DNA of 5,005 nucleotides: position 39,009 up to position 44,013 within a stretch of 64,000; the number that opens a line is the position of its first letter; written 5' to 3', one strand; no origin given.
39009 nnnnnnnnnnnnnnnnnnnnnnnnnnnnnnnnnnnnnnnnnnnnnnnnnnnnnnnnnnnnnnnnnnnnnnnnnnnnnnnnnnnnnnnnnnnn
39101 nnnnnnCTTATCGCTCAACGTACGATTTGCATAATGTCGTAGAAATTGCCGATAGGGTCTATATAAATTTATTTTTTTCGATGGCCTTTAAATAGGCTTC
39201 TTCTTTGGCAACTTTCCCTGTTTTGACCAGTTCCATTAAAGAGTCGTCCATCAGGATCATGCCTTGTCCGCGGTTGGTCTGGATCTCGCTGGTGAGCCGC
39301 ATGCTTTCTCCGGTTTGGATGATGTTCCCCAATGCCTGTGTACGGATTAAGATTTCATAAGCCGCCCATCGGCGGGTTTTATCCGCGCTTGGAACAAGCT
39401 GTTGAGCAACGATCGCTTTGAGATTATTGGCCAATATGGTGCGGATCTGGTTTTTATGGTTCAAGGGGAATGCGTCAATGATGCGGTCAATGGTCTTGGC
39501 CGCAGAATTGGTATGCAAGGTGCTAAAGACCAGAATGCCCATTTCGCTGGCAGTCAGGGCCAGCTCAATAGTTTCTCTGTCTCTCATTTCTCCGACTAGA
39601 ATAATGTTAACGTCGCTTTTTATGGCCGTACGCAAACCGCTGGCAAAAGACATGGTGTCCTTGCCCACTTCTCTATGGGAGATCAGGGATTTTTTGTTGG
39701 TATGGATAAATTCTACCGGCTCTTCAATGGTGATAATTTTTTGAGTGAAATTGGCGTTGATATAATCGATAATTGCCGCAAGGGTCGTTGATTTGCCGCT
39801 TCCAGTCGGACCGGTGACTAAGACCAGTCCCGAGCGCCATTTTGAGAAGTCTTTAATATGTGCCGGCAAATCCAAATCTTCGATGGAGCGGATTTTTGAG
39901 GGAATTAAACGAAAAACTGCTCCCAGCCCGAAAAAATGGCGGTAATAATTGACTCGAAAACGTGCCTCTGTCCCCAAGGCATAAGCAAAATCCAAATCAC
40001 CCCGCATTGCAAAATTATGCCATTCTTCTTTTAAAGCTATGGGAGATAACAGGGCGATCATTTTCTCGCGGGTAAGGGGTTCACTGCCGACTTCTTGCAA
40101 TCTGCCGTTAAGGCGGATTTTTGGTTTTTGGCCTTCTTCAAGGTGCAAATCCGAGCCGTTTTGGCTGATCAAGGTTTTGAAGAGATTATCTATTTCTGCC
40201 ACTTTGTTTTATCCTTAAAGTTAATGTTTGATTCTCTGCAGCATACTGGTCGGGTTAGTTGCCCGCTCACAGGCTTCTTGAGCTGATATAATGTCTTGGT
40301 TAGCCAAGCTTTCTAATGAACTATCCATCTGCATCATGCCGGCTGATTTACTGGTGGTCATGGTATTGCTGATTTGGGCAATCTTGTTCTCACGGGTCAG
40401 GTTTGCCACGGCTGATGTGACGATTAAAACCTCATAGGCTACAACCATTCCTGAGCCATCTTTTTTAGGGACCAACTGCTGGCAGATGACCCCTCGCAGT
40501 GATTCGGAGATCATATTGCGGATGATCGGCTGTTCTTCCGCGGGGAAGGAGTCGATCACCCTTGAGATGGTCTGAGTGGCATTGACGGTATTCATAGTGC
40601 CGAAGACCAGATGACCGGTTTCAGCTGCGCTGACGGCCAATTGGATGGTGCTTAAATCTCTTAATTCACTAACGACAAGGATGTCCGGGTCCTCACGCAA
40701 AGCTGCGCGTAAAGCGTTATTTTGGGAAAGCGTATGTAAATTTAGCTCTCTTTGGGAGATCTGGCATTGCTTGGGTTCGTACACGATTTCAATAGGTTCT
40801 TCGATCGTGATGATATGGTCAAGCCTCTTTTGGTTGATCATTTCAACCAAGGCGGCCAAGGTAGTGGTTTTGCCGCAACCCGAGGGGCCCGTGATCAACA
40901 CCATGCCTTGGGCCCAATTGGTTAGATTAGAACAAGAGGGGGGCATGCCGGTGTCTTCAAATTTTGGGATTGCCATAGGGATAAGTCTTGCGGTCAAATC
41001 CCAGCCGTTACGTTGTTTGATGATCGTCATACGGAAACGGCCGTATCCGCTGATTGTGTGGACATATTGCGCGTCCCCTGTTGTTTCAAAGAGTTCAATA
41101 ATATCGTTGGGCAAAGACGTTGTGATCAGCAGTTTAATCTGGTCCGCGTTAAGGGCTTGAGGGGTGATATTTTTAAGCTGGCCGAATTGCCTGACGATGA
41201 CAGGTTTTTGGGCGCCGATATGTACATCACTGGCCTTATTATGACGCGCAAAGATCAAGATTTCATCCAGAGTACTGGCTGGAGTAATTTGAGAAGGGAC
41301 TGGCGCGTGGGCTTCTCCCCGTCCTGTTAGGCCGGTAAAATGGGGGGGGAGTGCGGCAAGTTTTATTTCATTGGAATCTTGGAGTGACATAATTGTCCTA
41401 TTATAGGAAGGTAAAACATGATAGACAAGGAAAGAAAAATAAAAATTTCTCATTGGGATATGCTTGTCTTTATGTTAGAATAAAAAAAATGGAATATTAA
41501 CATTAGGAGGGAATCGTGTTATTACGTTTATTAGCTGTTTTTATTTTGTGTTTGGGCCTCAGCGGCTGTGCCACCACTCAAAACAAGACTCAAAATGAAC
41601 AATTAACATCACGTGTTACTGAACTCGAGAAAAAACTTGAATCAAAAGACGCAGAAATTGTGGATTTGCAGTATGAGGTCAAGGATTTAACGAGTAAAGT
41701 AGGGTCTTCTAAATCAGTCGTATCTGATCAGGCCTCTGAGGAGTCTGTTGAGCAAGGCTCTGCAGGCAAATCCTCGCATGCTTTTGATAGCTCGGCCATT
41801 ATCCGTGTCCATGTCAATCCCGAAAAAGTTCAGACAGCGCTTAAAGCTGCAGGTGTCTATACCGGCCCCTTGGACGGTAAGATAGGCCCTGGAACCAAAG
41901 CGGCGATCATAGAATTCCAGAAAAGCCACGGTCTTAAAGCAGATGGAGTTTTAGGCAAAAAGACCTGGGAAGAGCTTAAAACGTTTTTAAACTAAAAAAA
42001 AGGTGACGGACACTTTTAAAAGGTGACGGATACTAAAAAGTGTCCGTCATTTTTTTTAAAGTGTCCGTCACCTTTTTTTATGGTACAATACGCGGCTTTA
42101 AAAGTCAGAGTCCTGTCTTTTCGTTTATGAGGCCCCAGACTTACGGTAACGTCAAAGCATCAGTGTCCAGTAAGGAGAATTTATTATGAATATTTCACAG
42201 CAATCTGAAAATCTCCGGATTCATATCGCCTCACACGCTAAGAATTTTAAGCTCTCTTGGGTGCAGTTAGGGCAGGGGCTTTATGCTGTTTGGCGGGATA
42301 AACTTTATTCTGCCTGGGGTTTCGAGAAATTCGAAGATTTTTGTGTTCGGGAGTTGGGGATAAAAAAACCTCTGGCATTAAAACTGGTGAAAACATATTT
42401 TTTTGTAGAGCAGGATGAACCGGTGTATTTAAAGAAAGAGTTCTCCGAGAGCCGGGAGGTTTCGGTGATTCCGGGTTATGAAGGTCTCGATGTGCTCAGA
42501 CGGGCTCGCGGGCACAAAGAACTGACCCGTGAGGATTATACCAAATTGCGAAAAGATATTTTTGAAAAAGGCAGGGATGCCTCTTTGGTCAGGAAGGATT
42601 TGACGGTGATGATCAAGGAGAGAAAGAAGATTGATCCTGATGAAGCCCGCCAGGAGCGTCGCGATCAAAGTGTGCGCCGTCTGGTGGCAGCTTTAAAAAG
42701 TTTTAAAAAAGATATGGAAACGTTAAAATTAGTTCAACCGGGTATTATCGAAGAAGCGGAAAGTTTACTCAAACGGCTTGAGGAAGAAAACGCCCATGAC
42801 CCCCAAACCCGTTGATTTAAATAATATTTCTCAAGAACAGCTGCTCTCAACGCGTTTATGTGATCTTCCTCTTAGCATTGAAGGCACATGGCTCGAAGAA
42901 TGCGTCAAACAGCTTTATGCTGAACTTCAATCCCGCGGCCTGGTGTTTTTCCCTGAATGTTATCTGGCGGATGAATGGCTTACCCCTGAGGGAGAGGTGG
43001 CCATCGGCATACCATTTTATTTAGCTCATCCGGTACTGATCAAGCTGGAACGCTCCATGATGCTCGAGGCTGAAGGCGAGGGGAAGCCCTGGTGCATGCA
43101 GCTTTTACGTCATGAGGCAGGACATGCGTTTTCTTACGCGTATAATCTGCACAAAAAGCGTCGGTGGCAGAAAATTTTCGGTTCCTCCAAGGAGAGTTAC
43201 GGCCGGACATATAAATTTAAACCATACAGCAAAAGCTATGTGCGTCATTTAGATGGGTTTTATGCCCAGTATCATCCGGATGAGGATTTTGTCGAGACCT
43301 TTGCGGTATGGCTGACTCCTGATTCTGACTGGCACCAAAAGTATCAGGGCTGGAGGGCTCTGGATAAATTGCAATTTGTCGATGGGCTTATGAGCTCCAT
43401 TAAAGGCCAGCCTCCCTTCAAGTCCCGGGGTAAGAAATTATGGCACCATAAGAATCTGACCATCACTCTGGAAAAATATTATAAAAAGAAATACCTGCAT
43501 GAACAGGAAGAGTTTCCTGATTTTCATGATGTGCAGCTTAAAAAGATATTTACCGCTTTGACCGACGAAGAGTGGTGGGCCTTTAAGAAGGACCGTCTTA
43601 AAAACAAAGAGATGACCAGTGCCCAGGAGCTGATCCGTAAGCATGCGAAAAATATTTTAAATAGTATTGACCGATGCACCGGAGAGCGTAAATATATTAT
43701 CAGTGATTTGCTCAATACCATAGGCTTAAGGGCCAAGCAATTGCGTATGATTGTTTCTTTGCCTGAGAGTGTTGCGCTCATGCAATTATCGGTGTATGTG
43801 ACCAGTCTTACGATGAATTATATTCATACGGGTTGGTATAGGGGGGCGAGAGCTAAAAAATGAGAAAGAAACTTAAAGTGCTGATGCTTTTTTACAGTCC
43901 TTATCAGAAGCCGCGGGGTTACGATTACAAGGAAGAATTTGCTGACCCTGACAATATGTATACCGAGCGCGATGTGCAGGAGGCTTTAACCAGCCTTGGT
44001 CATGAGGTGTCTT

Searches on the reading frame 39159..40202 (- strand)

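Call 50: search_protein_families(library=pfam, proteins=[window:39159-40202:-], max_evalue=0.0001)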
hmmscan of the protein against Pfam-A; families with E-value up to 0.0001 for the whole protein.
window:39159-40202:- (347 aa): 2 families
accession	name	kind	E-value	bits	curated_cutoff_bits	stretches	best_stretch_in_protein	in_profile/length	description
PF00437.27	T2SSE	-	1.5e-42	146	24.9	1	4-278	12-286/370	Type II/IV secretion system protein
PF13476.12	AAA_23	-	2.9e-05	25.2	27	1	104-144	7-39/201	AAA domain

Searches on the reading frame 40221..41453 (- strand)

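Call 50: search_protein_families(library=pfam, proteins=[window:40221-41453:-], max_evalue=0.0001)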
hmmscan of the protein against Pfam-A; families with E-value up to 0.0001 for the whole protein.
window:40221-41453:- (410 aa): 2 families
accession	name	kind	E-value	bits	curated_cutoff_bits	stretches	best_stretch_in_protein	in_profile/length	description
PF00437.27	T2SSE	-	9.4e-40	136.8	24.9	1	62-337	12-287/370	Type II/IV secretion system protein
PF13401.12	AAA_22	-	6e-06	27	27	1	182-242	5-54/130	AAA domain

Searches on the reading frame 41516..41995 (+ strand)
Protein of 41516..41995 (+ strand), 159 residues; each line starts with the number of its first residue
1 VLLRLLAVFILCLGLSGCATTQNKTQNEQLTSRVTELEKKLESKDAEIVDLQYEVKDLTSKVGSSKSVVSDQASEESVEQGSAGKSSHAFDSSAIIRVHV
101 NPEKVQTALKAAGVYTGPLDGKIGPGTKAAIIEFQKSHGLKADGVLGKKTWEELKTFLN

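Call 50: search_protein_families(library=pfam, proteins=[window:41516-41995:+], max_evalue=0.0001)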
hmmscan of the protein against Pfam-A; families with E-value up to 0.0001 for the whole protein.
window:41516-41995:+ (159 aa): 1 family
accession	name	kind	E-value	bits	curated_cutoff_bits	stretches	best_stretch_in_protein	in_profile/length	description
PF01471.23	PG_binding_1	-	2.3e-17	63.3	23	1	103-154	6-57/57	Putative peptidoglycan binding domain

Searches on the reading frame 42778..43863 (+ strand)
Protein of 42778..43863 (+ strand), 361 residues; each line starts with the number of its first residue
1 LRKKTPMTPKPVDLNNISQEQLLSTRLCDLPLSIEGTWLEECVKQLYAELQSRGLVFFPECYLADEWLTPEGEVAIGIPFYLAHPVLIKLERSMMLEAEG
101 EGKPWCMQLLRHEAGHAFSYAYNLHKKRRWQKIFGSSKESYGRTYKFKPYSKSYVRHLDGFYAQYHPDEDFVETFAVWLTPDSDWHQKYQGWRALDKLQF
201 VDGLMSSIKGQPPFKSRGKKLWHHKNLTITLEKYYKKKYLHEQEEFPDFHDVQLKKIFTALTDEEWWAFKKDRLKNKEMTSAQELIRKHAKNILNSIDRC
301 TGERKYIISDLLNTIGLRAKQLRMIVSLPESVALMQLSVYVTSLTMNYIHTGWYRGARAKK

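Call 51: search_protein_families(library=pfam, proteins=[window:42778-43863:+], max_evalue=0.0001)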
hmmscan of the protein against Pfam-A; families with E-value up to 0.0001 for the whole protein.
window:42778-43863:+ (361 aa): 1 family
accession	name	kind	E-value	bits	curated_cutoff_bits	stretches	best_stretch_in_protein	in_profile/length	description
PF15887.11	Peptidase_Mx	-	1.1e-05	25.5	27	1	110-179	90-164/236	Putative zinc-binding metallo-peptidase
